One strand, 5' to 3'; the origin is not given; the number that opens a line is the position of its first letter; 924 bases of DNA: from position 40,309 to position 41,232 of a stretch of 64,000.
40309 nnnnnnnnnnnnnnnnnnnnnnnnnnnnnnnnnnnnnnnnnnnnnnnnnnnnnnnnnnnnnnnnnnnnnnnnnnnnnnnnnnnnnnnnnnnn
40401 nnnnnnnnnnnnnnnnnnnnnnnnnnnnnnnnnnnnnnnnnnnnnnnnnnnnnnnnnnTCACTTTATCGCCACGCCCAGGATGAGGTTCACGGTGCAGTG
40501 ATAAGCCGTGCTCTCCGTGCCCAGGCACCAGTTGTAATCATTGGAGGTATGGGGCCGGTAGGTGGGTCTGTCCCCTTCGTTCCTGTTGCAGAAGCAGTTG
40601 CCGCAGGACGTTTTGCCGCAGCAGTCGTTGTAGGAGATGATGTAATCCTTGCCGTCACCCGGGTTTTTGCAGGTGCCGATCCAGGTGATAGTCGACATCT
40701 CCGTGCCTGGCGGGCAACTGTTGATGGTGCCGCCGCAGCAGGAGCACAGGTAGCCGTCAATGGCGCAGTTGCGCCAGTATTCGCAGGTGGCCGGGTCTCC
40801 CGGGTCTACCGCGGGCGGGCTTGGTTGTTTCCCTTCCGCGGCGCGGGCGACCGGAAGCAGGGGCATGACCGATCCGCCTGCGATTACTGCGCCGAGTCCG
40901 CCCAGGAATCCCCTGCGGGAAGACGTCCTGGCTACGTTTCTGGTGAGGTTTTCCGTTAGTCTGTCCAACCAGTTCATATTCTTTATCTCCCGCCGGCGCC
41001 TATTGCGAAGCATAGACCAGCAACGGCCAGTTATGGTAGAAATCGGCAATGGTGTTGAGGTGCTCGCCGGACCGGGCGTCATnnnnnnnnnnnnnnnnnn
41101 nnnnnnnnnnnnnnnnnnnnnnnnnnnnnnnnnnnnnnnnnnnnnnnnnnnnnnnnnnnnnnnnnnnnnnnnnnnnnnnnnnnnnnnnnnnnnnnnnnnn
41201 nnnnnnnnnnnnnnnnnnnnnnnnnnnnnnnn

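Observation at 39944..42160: Minimal amine dehydrogenase cluster mauB-mauA-cytochrome c without mauD/E/F/G accessory genes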

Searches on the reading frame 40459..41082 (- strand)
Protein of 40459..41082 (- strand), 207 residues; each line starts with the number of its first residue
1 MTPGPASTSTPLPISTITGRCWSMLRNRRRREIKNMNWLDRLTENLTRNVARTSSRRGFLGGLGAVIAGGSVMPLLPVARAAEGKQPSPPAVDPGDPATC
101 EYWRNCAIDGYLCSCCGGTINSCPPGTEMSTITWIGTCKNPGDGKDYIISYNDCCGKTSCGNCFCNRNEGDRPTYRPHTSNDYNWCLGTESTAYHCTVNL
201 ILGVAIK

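Call 3: search_protein_families(library=pfam, proteins=[window:40459-41082:-], max_evalue=0.01)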
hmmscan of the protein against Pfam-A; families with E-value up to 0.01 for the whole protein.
window:40459-41082:- (207 aa): 1 family
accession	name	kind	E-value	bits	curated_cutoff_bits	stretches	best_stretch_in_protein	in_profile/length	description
PF02975.19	Me-amine-dh_L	-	4.4e-50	169.3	25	1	95-203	3-112/113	Methylamine dehydrogenase, L chain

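Call 4: search_protein_families(library=ncbifam, proteins=[window:40459-41082:-], max_evalue=0.01)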
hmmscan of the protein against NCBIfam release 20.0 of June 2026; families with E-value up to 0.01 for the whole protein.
window:40459-41082:- (207 aa): 1 family
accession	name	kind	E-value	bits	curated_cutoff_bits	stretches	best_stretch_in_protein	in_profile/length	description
TIGR02659.1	TTQ_MADH_Lt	equivalog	5.2e-49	166.6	196.85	1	38-205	6-185/186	methylamine dehydrogenase (amicyanin) small subunit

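Call 6: search_solved_structures(query=window:40459-41082:-, show_alignments=3, max_evalue=0.001)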
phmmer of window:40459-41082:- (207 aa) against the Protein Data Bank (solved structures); distinct sequences matched with E-value up to 0.001: 11.
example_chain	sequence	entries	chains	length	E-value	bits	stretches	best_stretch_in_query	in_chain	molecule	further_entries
3c75_L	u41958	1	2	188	2e-47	164.8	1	39-205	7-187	Methylamine dehydrogenase light chain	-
2agl_D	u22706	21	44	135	1.7e-45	158.5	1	89-205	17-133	Aromatic amine dehydrogenase | Aromatic amine dehydrogenase; chain D, H | AROMATIC AMINE DEHYDROGENASE BETA SUBUNIT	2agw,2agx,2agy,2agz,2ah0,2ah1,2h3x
2ojy_D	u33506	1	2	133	2.9e-45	157.8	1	89-205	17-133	Aromatic amine dehydrogenase, small subunit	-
2i0r_D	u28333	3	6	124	3.1e-45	157.7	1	91-205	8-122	Aromatic Amine Dehydrogenase | Aralkylamine dehydrogenase light chain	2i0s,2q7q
2hkr_D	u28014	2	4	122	5.3e-45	156.9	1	91-205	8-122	Aromatic amine dehydrogenase, small subunit | Aromatic amine dehydrogenase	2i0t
3l4m_C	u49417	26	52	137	1.1e-37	132.9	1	93-205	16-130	Methylamine dehydrogenase light chain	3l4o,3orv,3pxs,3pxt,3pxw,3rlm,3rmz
4o1q_C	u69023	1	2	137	1.2e-37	132.9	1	93-205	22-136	Methylamine dehydrogenase light chain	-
1mg2_B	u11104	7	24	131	1.3e-37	132.8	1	93-205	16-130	Methylamine dehydrogenase, light chain | Methylamine dehydrogenase light chain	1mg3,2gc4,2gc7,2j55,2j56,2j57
2bbk_L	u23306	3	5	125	1.7e-37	132.4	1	95-205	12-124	METHYLAMINE DEHYDROGENASE (LIGHT SUBUNIT) | Methylamine dehydrogenase light chain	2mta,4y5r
1mae_L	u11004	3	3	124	2e-37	132.1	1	95-204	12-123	METHYLAMINE DEHYDROGENASE (LIGHT SUBUNIT)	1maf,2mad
1mda_L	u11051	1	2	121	1.7e-28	102.9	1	95-203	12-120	METHYLAMINE DEHYDROGENASE (LIGHT SUBUNIT)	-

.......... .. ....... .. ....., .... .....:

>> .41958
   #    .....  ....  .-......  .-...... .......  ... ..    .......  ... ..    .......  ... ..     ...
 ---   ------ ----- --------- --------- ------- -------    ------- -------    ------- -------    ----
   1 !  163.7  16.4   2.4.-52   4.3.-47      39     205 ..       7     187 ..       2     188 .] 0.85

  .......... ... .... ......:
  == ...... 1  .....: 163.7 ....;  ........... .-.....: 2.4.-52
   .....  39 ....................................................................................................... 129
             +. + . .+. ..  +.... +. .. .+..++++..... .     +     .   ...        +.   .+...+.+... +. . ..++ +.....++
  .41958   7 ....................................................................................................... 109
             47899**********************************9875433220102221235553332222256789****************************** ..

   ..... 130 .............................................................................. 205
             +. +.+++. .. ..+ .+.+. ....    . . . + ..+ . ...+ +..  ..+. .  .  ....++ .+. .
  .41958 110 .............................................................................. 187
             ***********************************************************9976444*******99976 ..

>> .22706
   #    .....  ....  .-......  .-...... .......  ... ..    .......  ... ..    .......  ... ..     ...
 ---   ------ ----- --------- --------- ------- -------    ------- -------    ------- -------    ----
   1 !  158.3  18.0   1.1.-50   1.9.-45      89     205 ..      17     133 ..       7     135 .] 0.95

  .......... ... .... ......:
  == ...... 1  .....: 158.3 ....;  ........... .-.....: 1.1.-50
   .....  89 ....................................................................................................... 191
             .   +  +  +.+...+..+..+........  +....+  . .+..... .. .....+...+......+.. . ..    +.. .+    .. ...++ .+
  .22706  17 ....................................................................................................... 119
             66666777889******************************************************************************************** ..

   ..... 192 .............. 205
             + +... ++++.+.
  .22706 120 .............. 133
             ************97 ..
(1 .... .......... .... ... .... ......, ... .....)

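Call 9: find_homologous_proteins(query=window:40459-40977:-, max_evalue=0.00001)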
Query window:40459-40977:- (172 aa): 4457 proteins with E <= 0.00001 among 4527 candidates; the best 120 are listed.
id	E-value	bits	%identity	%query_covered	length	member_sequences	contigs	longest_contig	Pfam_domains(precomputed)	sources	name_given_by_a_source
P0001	1.9e-104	365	87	100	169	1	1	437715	PF02975.20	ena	-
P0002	1.5e-101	356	83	100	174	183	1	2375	PF02975.20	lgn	-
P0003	9.2e-101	353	79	100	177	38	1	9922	PF02975.20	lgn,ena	-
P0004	5.5e-96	338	78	100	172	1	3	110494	PF02975.20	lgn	-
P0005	2.5e-93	329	78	100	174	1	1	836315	PF02975.20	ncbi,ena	-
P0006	3.2e-92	326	76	100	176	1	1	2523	PF02975.20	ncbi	-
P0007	1.9e-91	323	77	100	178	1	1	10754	PF02975.20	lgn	-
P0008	5.1e-91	322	78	99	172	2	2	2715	PF02975.20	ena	-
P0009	8.4e-91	321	75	100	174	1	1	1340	PF02975.20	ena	-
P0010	9.2e-91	321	77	100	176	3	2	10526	PF02975.20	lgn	-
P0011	9.3e-91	321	79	99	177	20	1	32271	PF02975.20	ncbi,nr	ncbi:MAG: methylamine dehydrogenase (amicyanin) light chain [Gammaproteobacteria bacterium]|nr:methy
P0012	2.0e-90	320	74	100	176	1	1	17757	PF02975.20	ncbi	-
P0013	3.9e-90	319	75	99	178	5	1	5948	PF02975.20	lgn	-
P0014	4.1e-90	319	75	100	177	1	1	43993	PF02975.20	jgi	jgi:methylamine dehydrogenase light chain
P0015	6.7e-90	318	76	100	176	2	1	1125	PF02975.20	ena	-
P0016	2.3e-89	316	75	100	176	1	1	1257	PF02975.20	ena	-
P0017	4.8e-87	309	73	99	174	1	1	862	PF02975.20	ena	-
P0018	1.1e-86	307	73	98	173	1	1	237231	PF02975.20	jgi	jgi:methylamine dehydrogenase light chain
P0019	1.2e-85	304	73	100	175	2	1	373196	PF02975.20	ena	-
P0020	1.6e-85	304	70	100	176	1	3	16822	PF02975.20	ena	-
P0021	4.1e-85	302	71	100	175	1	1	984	PF02975.20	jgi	jgi:methylamine dehydrogenase light chain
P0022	1.8e-84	300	73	99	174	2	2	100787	PF02975.20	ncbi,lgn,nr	ncbi:MAG: methylamine dehydrogenase (amicyanin) light chain [Gammaproteobacteria bacterium]|nr:methy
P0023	2.7e-84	300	71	100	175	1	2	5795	PF02975.20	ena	-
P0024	4.3e-84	299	72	100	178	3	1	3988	PF02975.20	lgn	-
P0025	2.7e-83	296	71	100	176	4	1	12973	PF02975.20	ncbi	-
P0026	1.4e-82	294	68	100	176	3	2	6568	PF02975.20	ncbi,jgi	jgi:methylamine dehydrogenase light chain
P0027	2.8e-82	293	69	100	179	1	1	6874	PF02975.20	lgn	-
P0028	3.0e-82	293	70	100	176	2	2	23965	PF02975.20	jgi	jgi:methylamine dehydrogenase light chain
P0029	3.1e-82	293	70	100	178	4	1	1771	PF02975.20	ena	-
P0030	4.8e-82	292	70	100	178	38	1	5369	PF02975.20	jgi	jgi:methylamine dehydrogenase light chain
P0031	5.6e-82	292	70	100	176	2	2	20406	PF02975.20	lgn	-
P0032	1.4e-81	291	69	99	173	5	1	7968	PF02975.20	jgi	jgi:methylamine dehydrogenase light chain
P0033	1.5e-81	291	71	99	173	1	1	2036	PF02975.20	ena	-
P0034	1.7e-81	291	72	100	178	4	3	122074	PF02975.20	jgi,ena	jgi:methylamine dehydrogenase light chain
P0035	4.8e-81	289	70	100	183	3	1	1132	PF02975.20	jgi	-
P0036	5.4e-81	289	77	91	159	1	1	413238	PF02975.20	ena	-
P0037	9.7e-81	288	68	99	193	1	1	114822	PF02975.20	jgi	jgi:methylamine dehydrogenase light chain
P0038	5.8e-80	286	66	100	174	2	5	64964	PF02975.20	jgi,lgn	-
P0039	1.0e-79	285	69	99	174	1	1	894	PF02975.20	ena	-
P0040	1.1e-79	285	68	99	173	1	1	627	PF02975.20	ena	-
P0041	1.1e-79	285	71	99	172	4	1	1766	PF02975.20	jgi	jgi:methylamine dehydrogenase light chain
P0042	2.6e-79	283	68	100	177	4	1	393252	PF02975.20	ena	-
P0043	2.8e-79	283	68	99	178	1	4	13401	PF02975.20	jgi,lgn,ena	-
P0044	4.7e-79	283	69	100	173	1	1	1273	PF02975.20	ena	-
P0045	8.7e-79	282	67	100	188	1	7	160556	PF02975.20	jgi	jgi:methylamine dehydrogenase light chain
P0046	1.5e-78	281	64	99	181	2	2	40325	PF02975.20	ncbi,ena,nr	ncbi:MAG: methylamine dehydrogenase (amicyanin) light chain [Gammaproteobacteria bacterium]|nr:methy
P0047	2.8e-78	280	66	99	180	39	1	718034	PF02975.20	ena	-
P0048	2.9e-78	280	67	99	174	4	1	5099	PF02975.20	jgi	jgi:methylamine dehydrogenase light chain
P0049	3.2e-78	280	67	100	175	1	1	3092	PF02975.20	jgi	jgi:methylamine dehydrogenase light chain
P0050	5.6e-78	279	67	99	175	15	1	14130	PF02975.20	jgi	jgi:methylamine dehydrogenase light chain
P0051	6.1e-78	279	67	99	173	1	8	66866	PF02975.20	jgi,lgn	jgi:methylamine dehydrogenase light chain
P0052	6.8e-78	279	64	100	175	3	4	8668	PF02975.20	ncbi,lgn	-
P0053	7.1e-78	279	66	100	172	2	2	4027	PF02975.20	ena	-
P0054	9.7e-78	278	68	99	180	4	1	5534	PF02975.20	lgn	-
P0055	1.0e-77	278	68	99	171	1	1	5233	PF02975.20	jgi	jgi:methylamine dehydrogenase light chain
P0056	1.1e-77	278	67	99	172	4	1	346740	PF02975.20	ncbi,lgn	-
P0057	1.2e-77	278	67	99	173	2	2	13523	PF02975.20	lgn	-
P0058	1.7e-77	278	64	100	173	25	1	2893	PF02975.20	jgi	jgi:methylamine dehydrogenase light chain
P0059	2.4e-77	277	67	99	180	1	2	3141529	PF02975.20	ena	-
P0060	3.2e-77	277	67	99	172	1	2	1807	PF02975.20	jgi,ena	-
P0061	4.0e-77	276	67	100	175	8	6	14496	PF02975.20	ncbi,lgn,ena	-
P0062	4.7e-77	276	68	99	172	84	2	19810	PF02975.20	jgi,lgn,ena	-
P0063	4.7e-77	276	67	99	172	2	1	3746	PF02975.20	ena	-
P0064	4.9e-77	276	66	100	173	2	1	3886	PF02975.20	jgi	-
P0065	5.7e-77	276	66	99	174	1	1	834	PF02975.20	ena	-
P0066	6.7e-77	276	65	100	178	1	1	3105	PF02975.20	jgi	jgi:methylamine dehydrogenase light chain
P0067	7.5e-77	275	66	100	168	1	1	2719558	PF02975.20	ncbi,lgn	ncbi:MAG: methylamine dehydrogenase light chain [Steroidobacteraceae bacterium]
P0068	9.2e-77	275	67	99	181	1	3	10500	PF02975.20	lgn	-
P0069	1.5e-76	274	65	99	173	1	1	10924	PF02975.20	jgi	jgi:methylamine dehydrogenase light chain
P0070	1.6e-76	274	67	99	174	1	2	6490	PF02975.20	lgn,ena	-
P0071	2.1e-76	274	66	99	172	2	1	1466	PF02975.20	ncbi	-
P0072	2.2e-76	274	65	100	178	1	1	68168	PF02975.20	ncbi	-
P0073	2.3e-76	274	67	99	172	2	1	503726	PF02975.20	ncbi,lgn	-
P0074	2.9e-76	273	64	100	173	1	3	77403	PF02975.20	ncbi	-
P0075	3.0e-76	273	64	100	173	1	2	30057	PF02975.20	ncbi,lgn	ncbi:MAG: methylamine dehydrogenase light chain [Exilibacterium sp.]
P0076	3.2e-76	273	64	100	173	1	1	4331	PF02975.20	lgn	-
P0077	4.1e-76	273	65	99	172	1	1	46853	PF02975.20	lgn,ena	-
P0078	4.4e-76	273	65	100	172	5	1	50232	PF02975.20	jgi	-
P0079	4.6e-76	273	65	100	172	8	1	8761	PF02975.20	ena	-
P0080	4.6e-76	273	65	99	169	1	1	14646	PF02975.20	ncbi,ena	-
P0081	5.4e-76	273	63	100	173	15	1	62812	PF02975.20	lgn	-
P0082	7.5e-76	272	63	100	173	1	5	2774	PF02975.20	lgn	-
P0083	7.9e-76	272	63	100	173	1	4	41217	PF02975.20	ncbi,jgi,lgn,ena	-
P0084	8.1e-76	272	63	100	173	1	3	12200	PF02975.20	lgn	-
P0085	8.7e-76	272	66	98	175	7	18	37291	PF02975.20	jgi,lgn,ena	jgi:methylamine dehydrogenase light chain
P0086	8.7e-76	272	64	100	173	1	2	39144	PF02975.20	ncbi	-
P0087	8.7e-76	272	65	99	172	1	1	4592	PF02975.20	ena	-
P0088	8.7e-76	272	67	99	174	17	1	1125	PF02975.20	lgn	-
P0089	1.0e-75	272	67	99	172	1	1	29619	PF02975.20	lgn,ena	-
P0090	1.0e-75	272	63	100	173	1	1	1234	PF02975.20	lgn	-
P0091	1.1e-75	272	63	100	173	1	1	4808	PF02975.20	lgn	-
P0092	1.2e-75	271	65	99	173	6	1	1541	PF02975.20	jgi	-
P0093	1.4e-75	271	64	100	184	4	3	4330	PF02975.20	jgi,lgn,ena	jgi:methylamine dehydrogenase light chain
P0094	1.4e-75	271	65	100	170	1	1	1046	PF02975.20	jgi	jgi:methylamine dehydrogenase light chain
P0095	1.5e-75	271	64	100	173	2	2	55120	PF02975.20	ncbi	-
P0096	1.5e-75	271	65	99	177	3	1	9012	PF02975.20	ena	-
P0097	1.6e-75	271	66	99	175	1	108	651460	PF02975.20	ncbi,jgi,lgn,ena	ncbi:MAG: methylamine dehydrogenase light chain [Pseudomonadota bacterium]|jgi:methylamine dehydroge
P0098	1.6e-75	271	66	99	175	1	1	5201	PF02975.20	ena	-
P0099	1.9e-75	271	65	100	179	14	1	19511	PF02975.20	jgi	jgi:methylamine dehydrogenase light chain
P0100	2.0e-75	271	67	99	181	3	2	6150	PF02975.20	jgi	jgi:methylamine dehydrogenase light chain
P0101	2.2e-75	271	68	100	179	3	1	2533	PF02975.20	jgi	jgi:methylamine dehydrogenase light chain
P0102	2.2e-75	271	63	99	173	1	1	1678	PF02975.20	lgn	-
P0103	2.4e-75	270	62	100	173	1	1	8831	PF02975.20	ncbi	-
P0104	2.5e-75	270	64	99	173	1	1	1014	PF02975.20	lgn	-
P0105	2.6e-75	270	65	99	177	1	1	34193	PF02975.20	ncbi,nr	ncbi:MAG: methylamine dehydrogenase (amicyanin) light chain [Proteobacteria bacterium]|nr:methylamin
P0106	2.6e-75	270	64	100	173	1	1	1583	PF02975.20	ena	-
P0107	2.7e-75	270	65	100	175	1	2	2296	PF02975.20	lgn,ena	-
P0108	2.7e-75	270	65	100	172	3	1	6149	PF02975.20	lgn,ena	-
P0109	3.1e-75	270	65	99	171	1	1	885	PF02975.20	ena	-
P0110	3.4e-75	270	63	100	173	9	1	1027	PF02975.20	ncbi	-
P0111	3.4e-75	270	64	99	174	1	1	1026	PF02975.20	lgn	-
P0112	3.5e-75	270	64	99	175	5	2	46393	PF02975.20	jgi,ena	-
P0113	3.6e-75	270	66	98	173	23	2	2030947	PF02975.20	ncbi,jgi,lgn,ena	ncbi:MAG: methylamine dehydrogenase light chain [Gammaproteobacteria bacterium]|jgi:methylamine dehy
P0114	3.8e-75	270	66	99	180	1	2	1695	PF02975.20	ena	-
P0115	3.9e-75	270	65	100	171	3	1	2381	PF02975.20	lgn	-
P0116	4.2e-75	270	63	99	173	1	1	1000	PF02975.20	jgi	jgi:methylamine dehydrogenase light chain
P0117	5.0e-75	269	64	99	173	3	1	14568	PF02975.20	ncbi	-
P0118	5.2e-75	269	64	100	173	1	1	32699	PF02975.20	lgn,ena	-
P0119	5.6e-75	269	64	100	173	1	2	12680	PF02975.20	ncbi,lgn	-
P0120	5.7e-75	269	65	99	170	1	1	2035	PF02975.20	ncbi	ncbi:MAG: methylamine dehydrogenase light chain [Pseudomonadota bacterium]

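Call 11: find_encoding_contigs(protein=P0001, flank=10000, max_places=2)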
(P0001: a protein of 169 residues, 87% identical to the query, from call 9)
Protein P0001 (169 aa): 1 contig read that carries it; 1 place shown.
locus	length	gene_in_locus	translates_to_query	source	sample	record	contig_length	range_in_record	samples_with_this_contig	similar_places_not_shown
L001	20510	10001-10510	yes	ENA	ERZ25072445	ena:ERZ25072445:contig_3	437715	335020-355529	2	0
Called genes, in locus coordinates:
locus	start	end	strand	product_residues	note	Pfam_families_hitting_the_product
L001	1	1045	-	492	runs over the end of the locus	PF00293:NUDIX, PF00753:Lactamase_B, PF17778:WHD_BLACT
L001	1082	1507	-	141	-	PF07715:Plug (weak)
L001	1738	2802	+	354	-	PF03480:DctP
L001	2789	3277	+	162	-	PF04290:DctQ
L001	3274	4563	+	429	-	PF06808:DctM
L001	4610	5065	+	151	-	-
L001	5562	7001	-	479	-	PF01425:Amidase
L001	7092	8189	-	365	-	PF00850:Hist_deacetyl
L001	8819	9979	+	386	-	PF06433:Me-amine-dh_H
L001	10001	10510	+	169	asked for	PF02975:Me-amine-dh_L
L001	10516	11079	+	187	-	-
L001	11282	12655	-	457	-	PF00501:AMP-binding, PF14535:AMP-binding_C_2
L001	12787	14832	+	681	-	PF00171:Aldedh, PF01575:MaoC_dehydratas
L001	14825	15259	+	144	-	PF14539:DUF4442 (weak), PF03061:4HBT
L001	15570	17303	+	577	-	PF02463:SMC_N (faint), PF13175:AAA_15, PF13476:AAA_23 (weak), PF13175:AAA_15, PF13304:AAA_21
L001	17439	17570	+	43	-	PF12441:CopG_antitoxin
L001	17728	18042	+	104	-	-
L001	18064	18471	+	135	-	PF01695:IstB_IS21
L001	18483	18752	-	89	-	-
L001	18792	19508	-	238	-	PF02661:Fic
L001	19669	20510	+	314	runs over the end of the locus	PF00174:Oxidored_molyb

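Call 12: find_encoding_contigs(protein=P0005, flank=10000, max_places=2)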
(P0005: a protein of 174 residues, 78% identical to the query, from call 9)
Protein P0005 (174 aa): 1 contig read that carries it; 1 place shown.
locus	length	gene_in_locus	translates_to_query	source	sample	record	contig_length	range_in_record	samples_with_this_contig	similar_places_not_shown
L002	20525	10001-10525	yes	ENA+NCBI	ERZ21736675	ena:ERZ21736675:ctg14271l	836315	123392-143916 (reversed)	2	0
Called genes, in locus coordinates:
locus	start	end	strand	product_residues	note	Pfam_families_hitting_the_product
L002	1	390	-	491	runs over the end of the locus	PF00293:NUDIX, PF00753:Lactamase_B, PF12706:Lactamase_B_2 (weak), PF17778:WHD_BLACT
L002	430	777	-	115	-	PF12893:Lumazine_bd_2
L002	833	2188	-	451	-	PF02667:SCFA_trans, PF03606:DcuC (weak), PF03806:ABG_transport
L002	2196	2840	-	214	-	PF00392:GntR, PF07729:FCD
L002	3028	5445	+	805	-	PF07715:Plug, PF00593:TonB_dep_Rec_b-barrel, PF14905:OMP_b-brl_3 (weak)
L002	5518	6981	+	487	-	PF01425:Amidase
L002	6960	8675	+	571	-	PF07969:Amidohydro_3, PF01979:Amidohydro_1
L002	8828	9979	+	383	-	PF06433:Me-amine-dh_H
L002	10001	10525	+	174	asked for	PF02975:Me-amine-dh_L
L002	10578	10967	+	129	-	-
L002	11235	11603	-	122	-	-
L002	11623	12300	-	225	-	PF14281:PDDEXK_4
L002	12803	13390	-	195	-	PF22945:LEM-3_GIY-YIG (weak)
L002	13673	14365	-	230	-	PF13280:WYL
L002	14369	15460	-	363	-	PF14284:PcfJ (weak)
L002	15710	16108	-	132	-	-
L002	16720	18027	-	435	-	PF00501:AMP-binding, PF14535:AMP-binding_C_2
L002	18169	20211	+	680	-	PF00171:Aldedh, PF01575:MaoC_dehydratas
